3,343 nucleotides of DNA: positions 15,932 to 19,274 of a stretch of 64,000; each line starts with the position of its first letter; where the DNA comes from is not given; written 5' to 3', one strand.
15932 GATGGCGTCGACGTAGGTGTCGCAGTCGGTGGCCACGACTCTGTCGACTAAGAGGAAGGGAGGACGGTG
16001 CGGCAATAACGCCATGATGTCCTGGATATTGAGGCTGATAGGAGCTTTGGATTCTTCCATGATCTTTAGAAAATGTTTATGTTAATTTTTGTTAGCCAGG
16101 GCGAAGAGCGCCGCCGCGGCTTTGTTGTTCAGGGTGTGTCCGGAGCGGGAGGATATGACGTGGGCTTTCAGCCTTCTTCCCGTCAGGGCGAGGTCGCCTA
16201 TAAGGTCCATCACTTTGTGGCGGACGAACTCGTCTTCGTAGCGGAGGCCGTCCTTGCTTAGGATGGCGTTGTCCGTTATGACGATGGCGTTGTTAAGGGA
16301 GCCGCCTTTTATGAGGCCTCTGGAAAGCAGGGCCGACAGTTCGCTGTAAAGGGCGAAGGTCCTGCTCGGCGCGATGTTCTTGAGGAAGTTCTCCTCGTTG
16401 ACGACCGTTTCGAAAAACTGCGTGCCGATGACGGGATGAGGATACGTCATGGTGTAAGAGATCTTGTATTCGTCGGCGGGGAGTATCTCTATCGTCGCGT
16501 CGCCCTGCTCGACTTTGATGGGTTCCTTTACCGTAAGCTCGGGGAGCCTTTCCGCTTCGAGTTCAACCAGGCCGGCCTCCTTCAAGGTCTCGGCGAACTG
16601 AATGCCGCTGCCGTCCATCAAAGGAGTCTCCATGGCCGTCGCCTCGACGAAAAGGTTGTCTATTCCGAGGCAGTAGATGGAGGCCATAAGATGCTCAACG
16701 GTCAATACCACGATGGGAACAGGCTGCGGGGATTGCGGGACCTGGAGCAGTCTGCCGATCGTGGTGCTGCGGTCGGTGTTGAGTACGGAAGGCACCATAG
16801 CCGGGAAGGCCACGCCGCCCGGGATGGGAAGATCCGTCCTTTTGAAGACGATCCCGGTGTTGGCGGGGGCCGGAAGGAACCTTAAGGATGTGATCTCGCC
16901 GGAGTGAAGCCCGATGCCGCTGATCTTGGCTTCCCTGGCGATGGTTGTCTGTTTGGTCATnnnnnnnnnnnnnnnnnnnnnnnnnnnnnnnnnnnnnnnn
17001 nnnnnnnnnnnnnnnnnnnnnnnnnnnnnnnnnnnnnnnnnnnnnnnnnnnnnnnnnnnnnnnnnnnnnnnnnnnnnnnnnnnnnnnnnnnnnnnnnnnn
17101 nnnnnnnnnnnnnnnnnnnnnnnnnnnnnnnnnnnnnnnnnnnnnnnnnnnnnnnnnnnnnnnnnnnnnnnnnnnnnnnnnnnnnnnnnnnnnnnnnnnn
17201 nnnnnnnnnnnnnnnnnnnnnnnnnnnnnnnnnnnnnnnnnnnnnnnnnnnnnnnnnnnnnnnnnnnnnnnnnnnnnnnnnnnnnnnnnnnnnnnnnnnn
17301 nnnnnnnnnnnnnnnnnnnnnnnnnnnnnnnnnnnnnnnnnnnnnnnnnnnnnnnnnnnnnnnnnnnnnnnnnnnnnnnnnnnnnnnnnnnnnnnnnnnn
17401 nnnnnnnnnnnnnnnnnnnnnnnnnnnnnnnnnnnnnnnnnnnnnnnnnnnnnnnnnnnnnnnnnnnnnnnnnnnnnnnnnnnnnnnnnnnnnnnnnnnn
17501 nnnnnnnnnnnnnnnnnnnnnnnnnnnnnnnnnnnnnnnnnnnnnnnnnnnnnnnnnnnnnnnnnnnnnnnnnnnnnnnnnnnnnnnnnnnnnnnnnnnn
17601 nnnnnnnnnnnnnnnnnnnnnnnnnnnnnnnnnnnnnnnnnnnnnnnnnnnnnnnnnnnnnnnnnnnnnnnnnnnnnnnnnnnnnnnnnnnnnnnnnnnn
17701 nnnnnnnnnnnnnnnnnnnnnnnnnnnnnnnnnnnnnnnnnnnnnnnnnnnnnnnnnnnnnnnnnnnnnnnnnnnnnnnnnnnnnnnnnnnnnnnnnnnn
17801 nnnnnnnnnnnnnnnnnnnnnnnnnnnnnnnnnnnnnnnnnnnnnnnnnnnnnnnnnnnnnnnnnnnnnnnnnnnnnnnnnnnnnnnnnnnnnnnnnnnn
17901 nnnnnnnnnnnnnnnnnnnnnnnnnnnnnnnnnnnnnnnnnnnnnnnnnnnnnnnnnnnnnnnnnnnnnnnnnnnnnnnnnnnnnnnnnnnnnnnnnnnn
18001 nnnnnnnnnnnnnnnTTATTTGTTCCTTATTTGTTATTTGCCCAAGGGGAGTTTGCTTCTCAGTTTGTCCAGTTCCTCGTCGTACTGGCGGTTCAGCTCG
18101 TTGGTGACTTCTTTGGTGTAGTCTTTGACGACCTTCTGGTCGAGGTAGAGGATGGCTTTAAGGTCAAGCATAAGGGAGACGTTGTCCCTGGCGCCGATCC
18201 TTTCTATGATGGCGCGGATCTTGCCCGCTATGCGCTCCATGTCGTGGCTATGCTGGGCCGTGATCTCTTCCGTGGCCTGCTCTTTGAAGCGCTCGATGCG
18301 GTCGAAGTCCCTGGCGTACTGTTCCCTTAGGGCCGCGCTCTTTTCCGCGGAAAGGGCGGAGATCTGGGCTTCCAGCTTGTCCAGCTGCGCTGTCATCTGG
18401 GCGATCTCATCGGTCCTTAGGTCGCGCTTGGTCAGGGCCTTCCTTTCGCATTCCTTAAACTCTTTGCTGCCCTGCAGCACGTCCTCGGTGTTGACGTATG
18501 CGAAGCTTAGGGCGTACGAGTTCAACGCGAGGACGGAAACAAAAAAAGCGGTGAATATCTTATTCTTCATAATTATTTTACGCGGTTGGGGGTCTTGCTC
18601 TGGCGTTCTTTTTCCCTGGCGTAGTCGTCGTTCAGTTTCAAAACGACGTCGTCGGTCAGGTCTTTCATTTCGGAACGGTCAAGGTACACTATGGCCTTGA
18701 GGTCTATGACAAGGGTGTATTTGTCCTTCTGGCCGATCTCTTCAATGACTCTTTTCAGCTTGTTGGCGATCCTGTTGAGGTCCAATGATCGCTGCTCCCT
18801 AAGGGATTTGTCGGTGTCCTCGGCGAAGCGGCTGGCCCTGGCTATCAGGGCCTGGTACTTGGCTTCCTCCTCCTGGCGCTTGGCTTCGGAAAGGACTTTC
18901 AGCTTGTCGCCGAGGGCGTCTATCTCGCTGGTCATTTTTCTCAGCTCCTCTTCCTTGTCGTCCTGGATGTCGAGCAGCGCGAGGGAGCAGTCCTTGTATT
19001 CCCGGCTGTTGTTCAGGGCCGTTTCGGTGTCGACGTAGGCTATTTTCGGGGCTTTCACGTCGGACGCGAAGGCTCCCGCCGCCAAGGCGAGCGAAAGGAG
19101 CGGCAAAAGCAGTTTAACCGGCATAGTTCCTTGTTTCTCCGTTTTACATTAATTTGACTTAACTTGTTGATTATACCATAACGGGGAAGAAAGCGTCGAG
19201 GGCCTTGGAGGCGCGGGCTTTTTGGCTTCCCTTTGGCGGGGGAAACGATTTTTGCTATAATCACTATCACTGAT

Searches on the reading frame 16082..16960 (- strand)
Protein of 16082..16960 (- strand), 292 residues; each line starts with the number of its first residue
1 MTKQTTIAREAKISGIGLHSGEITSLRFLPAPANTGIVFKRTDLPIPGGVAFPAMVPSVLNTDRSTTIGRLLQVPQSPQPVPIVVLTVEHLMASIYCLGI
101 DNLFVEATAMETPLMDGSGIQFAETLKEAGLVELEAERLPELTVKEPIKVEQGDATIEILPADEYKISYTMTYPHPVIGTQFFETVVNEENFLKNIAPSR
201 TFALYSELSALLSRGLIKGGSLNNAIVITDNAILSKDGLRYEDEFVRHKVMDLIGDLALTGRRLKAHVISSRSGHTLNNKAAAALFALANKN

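Call 11: search_protein_families(library=pfam, proteins=[window:16082-16960:-], max_evalue=0.01)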
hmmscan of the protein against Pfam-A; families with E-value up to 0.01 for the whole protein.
window:16082-16960:- (292 aa): 1 family
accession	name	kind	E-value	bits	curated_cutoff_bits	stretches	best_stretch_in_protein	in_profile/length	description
PF03331.19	LpxC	-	2e-93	313.2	27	1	4-286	1-267/268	UDP-3-O-acyl N-acetylglycosamine deacetylase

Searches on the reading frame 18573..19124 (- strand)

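Call 83: search_protein_families(library=pfam, proteins=[window:18573-19124:-], max_evalue=0.01)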
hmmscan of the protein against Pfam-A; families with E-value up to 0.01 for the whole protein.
window:18573-19124:- (183 aa): 2 families
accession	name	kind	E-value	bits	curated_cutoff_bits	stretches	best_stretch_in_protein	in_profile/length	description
PF03938.19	OmpH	-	1.1e-20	74.7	32.4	1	27-164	1-141/141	Outer membrane protein (OmpH-like)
PF03885.18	DUF327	-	0.0017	18.7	25.8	1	54-133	35-110/143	Protein of unknown function (DUF327)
